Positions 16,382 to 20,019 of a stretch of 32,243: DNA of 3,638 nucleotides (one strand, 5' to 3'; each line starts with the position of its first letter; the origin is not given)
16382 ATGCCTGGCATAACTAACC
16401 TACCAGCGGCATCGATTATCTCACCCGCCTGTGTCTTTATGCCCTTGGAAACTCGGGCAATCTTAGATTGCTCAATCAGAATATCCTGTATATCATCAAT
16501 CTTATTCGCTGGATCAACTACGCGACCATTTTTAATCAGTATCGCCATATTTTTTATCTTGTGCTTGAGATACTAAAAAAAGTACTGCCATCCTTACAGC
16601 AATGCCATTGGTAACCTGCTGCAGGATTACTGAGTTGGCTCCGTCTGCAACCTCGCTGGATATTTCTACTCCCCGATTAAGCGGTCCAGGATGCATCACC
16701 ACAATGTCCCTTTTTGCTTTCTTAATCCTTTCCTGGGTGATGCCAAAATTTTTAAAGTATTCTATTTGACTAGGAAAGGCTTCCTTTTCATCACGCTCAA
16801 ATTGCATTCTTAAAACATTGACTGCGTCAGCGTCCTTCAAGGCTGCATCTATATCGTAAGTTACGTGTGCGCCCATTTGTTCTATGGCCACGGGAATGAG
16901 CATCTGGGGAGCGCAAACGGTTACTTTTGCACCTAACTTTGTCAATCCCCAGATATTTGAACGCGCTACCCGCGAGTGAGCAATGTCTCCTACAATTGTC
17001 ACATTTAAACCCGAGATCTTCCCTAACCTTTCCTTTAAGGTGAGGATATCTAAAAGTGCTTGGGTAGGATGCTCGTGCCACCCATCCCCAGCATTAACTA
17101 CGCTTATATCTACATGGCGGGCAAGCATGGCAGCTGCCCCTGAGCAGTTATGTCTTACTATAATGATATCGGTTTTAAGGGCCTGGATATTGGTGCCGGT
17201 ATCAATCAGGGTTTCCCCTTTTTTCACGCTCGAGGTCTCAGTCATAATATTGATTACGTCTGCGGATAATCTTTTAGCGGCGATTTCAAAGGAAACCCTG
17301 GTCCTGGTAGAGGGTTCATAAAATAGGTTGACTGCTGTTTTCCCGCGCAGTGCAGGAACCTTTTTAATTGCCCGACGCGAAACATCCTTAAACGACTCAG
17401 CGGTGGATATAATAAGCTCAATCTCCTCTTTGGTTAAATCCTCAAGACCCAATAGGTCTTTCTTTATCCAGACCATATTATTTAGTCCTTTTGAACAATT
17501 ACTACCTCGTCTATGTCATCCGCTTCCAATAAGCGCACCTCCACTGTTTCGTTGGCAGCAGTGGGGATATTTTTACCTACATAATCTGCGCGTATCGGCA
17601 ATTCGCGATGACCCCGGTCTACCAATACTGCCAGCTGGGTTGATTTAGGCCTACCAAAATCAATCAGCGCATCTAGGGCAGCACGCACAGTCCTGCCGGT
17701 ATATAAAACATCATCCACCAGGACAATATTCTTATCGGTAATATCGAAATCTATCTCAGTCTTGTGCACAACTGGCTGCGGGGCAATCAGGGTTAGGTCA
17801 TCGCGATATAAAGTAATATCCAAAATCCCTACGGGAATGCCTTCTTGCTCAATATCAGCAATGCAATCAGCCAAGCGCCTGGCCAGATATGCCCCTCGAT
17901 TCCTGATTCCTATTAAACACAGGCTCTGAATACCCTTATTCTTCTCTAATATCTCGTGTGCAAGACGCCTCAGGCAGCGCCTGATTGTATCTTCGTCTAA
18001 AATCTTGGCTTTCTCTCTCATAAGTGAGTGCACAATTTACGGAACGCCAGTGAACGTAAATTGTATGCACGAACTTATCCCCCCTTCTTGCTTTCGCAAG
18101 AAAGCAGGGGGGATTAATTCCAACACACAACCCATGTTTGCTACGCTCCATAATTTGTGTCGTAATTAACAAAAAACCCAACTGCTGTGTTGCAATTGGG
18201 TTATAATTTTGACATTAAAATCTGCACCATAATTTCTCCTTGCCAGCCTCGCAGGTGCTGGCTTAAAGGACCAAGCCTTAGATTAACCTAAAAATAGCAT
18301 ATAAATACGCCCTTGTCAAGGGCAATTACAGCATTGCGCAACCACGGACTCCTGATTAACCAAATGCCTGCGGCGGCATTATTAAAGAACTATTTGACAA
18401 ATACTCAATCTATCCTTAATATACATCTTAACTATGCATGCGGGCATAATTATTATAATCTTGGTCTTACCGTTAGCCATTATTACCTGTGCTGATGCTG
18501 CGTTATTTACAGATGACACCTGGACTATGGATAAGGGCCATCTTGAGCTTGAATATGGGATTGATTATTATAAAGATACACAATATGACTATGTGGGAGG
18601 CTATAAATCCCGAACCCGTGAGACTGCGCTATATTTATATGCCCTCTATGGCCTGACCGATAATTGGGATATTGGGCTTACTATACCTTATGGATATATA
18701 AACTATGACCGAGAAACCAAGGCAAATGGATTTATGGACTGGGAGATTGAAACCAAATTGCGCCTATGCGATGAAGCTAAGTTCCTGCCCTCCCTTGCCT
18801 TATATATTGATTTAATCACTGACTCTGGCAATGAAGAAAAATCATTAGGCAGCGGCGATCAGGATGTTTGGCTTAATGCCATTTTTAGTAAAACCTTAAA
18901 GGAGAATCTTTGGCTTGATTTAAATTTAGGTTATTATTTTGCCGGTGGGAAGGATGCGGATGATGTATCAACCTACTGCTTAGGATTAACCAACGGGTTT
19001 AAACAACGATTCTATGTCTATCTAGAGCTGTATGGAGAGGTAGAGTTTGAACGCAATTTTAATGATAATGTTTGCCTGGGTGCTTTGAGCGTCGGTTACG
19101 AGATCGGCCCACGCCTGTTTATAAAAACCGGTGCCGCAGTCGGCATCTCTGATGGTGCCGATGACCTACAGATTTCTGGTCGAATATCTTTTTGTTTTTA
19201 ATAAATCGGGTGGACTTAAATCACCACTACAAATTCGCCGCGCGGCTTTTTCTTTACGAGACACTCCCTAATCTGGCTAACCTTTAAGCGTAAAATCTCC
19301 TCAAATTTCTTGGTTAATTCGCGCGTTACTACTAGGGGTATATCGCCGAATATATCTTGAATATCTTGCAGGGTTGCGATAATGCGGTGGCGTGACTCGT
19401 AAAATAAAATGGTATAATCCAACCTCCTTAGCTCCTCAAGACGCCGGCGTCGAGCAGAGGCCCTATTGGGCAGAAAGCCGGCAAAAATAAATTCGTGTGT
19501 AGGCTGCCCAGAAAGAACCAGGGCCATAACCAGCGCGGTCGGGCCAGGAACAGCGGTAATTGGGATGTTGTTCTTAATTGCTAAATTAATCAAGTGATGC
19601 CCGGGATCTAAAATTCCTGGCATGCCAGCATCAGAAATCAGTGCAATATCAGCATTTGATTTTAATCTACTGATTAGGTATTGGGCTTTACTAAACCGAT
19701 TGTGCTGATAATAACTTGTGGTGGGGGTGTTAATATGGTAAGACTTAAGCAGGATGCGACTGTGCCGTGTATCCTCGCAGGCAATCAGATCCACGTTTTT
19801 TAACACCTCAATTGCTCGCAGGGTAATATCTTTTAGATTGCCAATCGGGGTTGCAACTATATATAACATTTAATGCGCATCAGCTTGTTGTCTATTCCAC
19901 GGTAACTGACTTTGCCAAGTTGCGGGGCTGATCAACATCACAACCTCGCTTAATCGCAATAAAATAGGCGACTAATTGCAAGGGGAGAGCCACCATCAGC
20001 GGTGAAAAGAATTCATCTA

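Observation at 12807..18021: PyrR-led pyrimidine operon continues without a break into a nuclease module (Mut7-C, EndoQ, 94-aa orphan, flavodoxin)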

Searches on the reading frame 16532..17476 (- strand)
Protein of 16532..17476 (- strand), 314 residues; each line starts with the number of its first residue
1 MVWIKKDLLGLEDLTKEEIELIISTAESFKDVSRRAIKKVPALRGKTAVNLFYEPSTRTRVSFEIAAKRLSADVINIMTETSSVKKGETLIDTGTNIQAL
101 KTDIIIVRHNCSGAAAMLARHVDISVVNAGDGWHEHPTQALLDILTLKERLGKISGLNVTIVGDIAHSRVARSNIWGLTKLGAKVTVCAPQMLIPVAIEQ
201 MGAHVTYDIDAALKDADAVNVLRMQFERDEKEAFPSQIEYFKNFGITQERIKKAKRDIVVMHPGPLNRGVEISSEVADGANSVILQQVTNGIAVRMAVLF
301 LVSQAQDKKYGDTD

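Call 5: search_protein_families(library=pfam, proteins=[window:16532-17476:-], max_evalue=0.01)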
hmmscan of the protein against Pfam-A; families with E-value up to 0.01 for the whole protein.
window:16532-17476:- (314 aa): 2 families
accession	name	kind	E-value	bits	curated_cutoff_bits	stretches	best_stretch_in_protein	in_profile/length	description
PF02729.26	OTCace_N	-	6.7e-46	156.5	29.9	1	6-149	1-148/148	Aspartate/ornithine carbamoyltransferase, carbamoyl-P binding domain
PF00185.30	OTCace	-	2e-30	106.4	29.4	1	156-301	2-156/157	Aspartate/ornithine carbamoyltransferase, Asp/Orn binding domain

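Call 10: search_protein_families(library=ncbifam, proteins=[window:16532-17476:-], max_evalue=0.01)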
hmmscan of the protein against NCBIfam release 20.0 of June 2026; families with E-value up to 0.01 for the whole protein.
window:16532-17476:- (314 aa): 17 families
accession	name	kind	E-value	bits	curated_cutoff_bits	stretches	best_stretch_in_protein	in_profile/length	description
NF002032.1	PRK00856.1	equivalog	4.3e-123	410.3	263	1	6-302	1-296/297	aspartate carbamoyltransferase catalytic subunit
TIGR00670.1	asp_carb_tr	equivalog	4.1e-96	321.7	236.95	1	6-302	1-302/304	aspartate carbamoyltransferase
NF010387.0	PRK13814.1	equivalog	1e-69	234.8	660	1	7-301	7-301/310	aspartate carbamoyltransferase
NF001986.0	PRK00779.1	subfamily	9.8e-50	169.4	306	1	5-303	5-304/307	ornithine carbamoyltransferase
NF008853.0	PRK11891.1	equivalog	5.5e-49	166.9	560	1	5-300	88-395/430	aspartate carbamoyltransferase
TIGR00658.1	orni_carb_tr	equivalog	2.9e-48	164.6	280.85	1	6-300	1-300/304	ornithine carbamoyltransferase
NF006046.0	PRK08192.1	equivalog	2.8e-44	151.7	512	1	6-307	7-321/339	aspartate carbamoyltransferase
TIGR04384.1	putr_carbamoyl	exception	5.4e-36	124.3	500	1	9-307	3-311/330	putrescine carbamoyltransferase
NF011380.0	PRK14805.1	equivalog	3.8e-35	121.4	421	1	6-300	2-297/302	ornithine carbamoyltransferase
NF003286.0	PRK04284.1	subfamily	3.9e-28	98.5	515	1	6-265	7-275/332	ornithine carbamoyltransferase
NF009916.0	PRK13376.1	equivalog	2.4e-24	85.8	800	1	11-310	13-340/525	bifunctional aspartate carbamoyltransferase catalytic subunit/aspartate carbamoyltransferase regulatory subunit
NF003384.0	PRK04523.1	equivalog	1.3e-21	77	288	2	118-303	132-333/336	N-acetylornithine carbamoyltransferase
NF002470.0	PRK01713.1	equivalog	4.7e-21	75.6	545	1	6-279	8-292/334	ornithine carbamoyltransferase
NF011379.0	PRK14804.1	equivalog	1.4e-17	63.8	373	1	6-300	7-306/311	ornithine carbamoyltransferase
NF009213.0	PRK12562.1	subfamily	5.1e-15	55.7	559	1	4-196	5-195/334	ornithine carbamoyltransferase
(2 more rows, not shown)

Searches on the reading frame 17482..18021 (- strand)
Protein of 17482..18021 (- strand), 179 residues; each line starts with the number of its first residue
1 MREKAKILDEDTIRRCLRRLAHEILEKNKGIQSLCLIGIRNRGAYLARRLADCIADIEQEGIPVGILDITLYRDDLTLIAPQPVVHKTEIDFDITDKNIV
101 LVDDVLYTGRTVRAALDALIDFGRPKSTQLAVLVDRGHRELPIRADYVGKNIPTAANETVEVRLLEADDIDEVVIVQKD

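Call 5: search_protein_families(library=pfam, proteins=[window:17482-18021:-], max_evalue=0.01)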
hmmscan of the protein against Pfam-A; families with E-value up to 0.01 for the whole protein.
window:17482-18021:- (179 aa): 4 families
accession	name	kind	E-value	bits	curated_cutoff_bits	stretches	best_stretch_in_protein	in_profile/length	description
PF00156.33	Pribosyltran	-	6.5e-23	81.2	26.3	1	8-164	6-155/158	Phosphoribosyl transferase domain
PF14681.12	UPRTase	-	3.7e-05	23.8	27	1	65-127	92-151/206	Uracil phosphoribosyltransferase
PF15609.12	PRTase_2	-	0.00093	19.2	28.8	1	91-141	114-164/188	Phosphoribosyl transferase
PF24390.1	PRTase-CE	-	0.00094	19.6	27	1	88-124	103-133/253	PRTase-CE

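Call 10: search_protein_families(library=ncbifam, proteins=[window:17482-18021:-], max_evalue=0.01)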
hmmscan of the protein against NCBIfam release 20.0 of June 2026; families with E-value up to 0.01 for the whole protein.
window:17482-18021:- (179 aa): 17 families
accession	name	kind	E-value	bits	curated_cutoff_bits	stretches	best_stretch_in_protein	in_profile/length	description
NF003549.0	PRK05205.1-5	equivalog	1.9e-75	252.3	138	1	2-178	3-181/182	bifunctional pyr operon transcriptional regulator/uracil phosphoribosyltransferase PyrR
NF003548.0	PRK05205.1-4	equivalog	9.8e-68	227.4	218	1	4-178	3-172/173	bifunctional pyr operon transcriptional regulator/uracil phosphoribosyltransferase PyrR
NF003547.0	PRK05205.1-3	equivalog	1.7e-67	227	230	1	3-178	12-191/194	bifunctional pyr operon transcriptional regulator/uracil phosphoribosyltransferase PyrR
NF003546.0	PRK05205.1-2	equivalog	1.4e-63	213.8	268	1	6-175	5-174/175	bifunctional pyr operon transcriptional regulator/uracil phosphoribosyltransferase PyrR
NF003545.0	PRK05205.1-1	equivalog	3e-43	147.2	140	1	12-163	9-156/171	bifunctional pyr operon transcriptional regulator/uracil phosphoribosyltransferase PyrR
TIGR01203.1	HGPRTase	equivalog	1.1e-12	48.1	150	1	7-154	2-143/167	hypoxanthine phosphoribosyltransferase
NF006605.0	PRK09162.1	equivalog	2e-10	40.4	181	1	3-153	13-156/183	hypoxanthine-guanine phosphoribosyltransferase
TIGR01251.1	ribP_PPkin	subfamily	2.1e-05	23.6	113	1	82-123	196-237/309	ribose-phosphate diphosphokinase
NF002620.0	PRK02277.1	subfamily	0.00011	22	115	1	93-136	138-180/201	orotate phosphoribosyltransferase-like protein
NF040646.1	HPT_Archaea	equivalog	0.00011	21.9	200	1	96-144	114-161/184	hypoxanthine/guanine phosphoribosyltransferase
NF002636.0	PRK02304.1-5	equivalog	0.00021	20.8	125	1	95-134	116-154/176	adenine phosphoribosyltransferase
NF002095.0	PRK00934.1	equivalog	0.00022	20.5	296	1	85-124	194-233/287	ribose-phosphate diphosphokinase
NF005592.0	PRK07322.1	subfamily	0.00096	18.6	143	1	78-135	102-159/180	adenine phosphoribosyltransferase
NF002635.0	PRK02304.1-4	subfamily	0.0027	17.2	146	1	96-141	115-159/188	adenine phosphoribosyltransferase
NF002320.0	PRK01259.1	subfamily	0.0052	16.2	297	1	90-124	208-242/316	ribose-phosphate diphosphokinase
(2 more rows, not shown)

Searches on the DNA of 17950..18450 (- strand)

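Call 9: search_rna_families(source=window, start=17950, end=18450, threshold=evalue, max_evalue=10, show_alignments=3)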
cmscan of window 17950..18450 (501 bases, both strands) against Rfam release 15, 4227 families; matches with E-value up to 10: 6.
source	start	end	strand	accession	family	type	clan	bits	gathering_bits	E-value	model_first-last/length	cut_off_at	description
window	18168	18273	-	RF00515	PyrR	Cis-reg;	-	45.9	54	3.3e-05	1-115/115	no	PyrR binding site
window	18054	18137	-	RF02021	mir-3179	Gene; miRNA;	-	25.4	90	0.014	1-84/84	no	mir-3179 microRNA precursor family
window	18057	18223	+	RF03098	RAGATH-22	Gene; sRNA;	-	18.5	120.3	0.35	1-166/166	no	RAGATH-22 RNA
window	18161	18300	-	RF00557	L10_leader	Cis-reg; leader;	-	18.3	44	1.1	1-138/138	no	Ribosomal protein L10 leader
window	18168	18261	-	RF00378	Qrr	Gene; sRNA;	-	18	50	0.98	1-108/108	no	Qrr RNA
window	18116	18285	+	RF03532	SQ2397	Cis-reg;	-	13.6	100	7.7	1-243/243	no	Cis-regulator of HTH transcription factor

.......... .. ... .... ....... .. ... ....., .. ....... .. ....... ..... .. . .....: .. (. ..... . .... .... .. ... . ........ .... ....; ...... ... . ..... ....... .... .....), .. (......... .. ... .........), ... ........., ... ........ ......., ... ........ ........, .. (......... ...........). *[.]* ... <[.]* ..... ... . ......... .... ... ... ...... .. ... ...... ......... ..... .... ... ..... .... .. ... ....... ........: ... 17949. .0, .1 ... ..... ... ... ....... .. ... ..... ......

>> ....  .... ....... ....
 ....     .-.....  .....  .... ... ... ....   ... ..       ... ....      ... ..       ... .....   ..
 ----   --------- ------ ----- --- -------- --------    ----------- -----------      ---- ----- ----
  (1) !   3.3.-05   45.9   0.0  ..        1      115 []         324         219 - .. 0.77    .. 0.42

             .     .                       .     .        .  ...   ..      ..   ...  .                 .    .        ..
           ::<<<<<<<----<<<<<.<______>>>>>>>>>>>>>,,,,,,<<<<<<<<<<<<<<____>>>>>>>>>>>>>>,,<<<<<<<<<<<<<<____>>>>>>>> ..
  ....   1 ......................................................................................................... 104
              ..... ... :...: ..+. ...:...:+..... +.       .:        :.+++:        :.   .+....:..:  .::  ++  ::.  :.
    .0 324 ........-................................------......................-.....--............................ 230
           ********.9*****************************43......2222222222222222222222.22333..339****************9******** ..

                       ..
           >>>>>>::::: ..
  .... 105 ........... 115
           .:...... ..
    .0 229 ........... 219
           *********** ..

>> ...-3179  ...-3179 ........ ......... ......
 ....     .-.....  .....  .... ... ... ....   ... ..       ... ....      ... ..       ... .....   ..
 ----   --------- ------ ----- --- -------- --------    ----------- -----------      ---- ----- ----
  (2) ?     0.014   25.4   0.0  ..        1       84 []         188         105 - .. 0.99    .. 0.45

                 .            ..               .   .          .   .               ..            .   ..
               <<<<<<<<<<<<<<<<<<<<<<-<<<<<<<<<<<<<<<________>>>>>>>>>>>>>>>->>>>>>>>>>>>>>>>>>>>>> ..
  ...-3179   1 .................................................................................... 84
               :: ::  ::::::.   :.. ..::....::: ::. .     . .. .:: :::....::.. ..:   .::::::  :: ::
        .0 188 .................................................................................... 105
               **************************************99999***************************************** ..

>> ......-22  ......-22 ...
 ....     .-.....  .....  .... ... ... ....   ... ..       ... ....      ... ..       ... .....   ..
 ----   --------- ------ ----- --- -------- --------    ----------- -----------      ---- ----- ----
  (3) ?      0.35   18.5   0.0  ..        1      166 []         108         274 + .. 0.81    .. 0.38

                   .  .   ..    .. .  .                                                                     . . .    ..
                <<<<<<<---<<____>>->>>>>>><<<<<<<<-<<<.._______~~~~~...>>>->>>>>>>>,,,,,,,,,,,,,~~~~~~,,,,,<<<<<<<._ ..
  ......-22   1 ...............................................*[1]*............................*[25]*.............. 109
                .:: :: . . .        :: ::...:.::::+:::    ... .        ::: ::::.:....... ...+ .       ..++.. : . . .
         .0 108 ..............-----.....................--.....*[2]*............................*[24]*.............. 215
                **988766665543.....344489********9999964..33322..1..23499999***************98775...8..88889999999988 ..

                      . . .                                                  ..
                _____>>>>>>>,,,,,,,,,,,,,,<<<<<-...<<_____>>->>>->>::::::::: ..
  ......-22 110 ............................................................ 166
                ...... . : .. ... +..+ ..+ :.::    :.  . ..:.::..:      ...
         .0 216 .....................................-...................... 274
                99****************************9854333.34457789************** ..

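Call 68: build_rna_model(alignment_id=A3, structure=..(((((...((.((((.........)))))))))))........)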
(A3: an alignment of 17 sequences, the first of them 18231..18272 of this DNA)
Model R1 built from alignment A3 (17 sequences, 45 columns); structure: as given.
model positions 42; base pairs 11; branch points 0; effective number of sequences 17; information 0.93 bits per position. Calibrated on 0.2 Mb of random sequence (short: E-values are rough).
structure used (alignment columns):
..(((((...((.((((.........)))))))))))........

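Call 69: search_with_rna_model(model_id=R1, sources=[window, L001, L003, L004, L006, L007, L008, L009, L010, L011, L012, L013, L014, L015, L016, L021, L028, L029, L030, L038, L039, L068], max_evalue=1, make_alignment=true)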
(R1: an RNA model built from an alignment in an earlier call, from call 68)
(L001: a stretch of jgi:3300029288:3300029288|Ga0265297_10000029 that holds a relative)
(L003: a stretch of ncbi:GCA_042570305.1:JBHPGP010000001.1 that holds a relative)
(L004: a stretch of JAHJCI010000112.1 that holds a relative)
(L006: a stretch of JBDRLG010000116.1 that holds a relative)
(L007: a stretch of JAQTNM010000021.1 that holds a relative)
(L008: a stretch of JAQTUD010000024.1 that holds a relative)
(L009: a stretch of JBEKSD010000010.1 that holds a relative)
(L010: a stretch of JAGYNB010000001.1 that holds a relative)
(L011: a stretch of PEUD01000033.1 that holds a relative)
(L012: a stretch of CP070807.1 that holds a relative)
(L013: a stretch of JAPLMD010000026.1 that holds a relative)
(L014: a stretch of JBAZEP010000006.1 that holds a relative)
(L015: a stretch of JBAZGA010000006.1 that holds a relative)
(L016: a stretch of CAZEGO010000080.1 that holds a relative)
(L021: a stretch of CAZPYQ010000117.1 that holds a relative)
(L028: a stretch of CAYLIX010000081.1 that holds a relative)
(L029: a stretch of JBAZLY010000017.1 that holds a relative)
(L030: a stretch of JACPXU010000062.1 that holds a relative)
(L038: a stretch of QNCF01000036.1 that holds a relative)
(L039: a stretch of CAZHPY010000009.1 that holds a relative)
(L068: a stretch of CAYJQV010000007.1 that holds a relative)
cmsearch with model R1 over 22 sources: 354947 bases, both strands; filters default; matches with E-value up to 1: 19.
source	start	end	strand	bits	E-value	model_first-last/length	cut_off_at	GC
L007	6181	6222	+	48.2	2.4e-08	1-42/42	no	0.52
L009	7063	7104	+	48.2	2.4e-08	1-42/42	no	0.52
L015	6694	6735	+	47.2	4.1e-08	1-42/42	no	0.5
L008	2800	2842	+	47.1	4.3e-08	1-42/42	no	0.49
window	18231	18272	-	46.9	5e-08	1-42/42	no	0.55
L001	6982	7023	+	45.8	9.2e-08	1-42/42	no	0.48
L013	7108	7149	+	44.6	1.7e-07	1-42/42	no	0.43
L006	5570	5611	+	44.4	1.9e-07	1-42/42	no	0.45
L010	7141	7182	+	44.2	2.1e-07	1-42/42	no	0.4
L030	6000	6041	+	43.8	2.7e-07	1-42/42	no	0.52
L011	859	900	+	42.5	5.5e-07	1-42/42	no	0.4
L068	5453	5494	+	42.1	6.8e-07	1-42/42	no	0.55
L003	6637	6678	+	41.5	9.3e-07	1-42/42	no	0.57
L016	1955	1996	+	41.5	9.4e-07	1-42/42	no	0.45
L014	3036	3077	+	41.3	1e-06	1-42/42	no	0.45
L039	5309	5350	+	36.9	1.1e-05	1-42/42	no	0.45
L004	718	757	+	36.5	1.4e-05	1-42/42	no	0.6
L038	6691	6742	-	16.2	0.85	1-42/42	no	0.27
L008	5778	5812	-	16.2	0.87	1-42/42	no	0.29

Alignment A7: 19 matches aligned to the model, 70 columns, each read 5' to 3' on its own strand. Consensus structure (alignment columns), stored with it:
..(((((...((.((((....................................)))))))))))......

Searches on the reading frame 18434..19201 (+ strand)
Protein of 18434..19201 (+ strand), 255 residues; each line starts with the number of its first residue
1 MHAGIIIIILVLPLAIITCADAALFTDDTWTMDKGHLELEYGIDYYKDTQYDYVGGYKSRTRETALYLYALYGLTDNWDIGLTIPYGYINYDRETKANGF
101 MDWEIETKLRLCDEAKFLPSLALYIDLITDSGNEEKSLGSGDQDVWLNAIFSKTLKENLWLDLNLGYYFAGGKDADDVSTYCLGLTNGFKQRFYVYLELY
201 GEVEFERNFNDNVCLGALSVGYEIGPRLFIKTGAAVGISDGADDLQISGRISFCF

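Call 14: search_protein_families(library=pfam, proteins=[window:18434-19201:+], max_evalue=0.001)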
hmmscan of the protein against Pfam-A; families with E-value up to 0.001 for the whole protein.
window:18434-19201:+ (255 aa): 1 family
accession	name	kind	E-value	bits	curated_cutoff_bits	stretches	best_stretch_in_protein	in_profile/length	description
PF13557.12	Phenol_MetA_deg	-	9.5e-05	23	22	1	30-253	11-240/242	Putative MetA-pathway of phenol degradation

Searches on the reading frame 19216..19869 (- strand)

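Call 14: search_protein_families(library=pfam, proteins=[window:19216-19869:-], max_evalue=0.001)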
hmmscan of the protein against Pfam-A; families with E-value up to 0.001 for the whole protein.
window:19216-19869:- (217 aa): 1 family
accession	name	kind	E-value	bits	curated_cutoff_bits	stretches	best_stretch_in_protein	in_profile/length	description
PF00590.25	TP_methylase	-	3.8e-30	105.9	27.8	1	1-200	1-211/212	Tetrapyrrole (Corrin/Porphyrin) Methylases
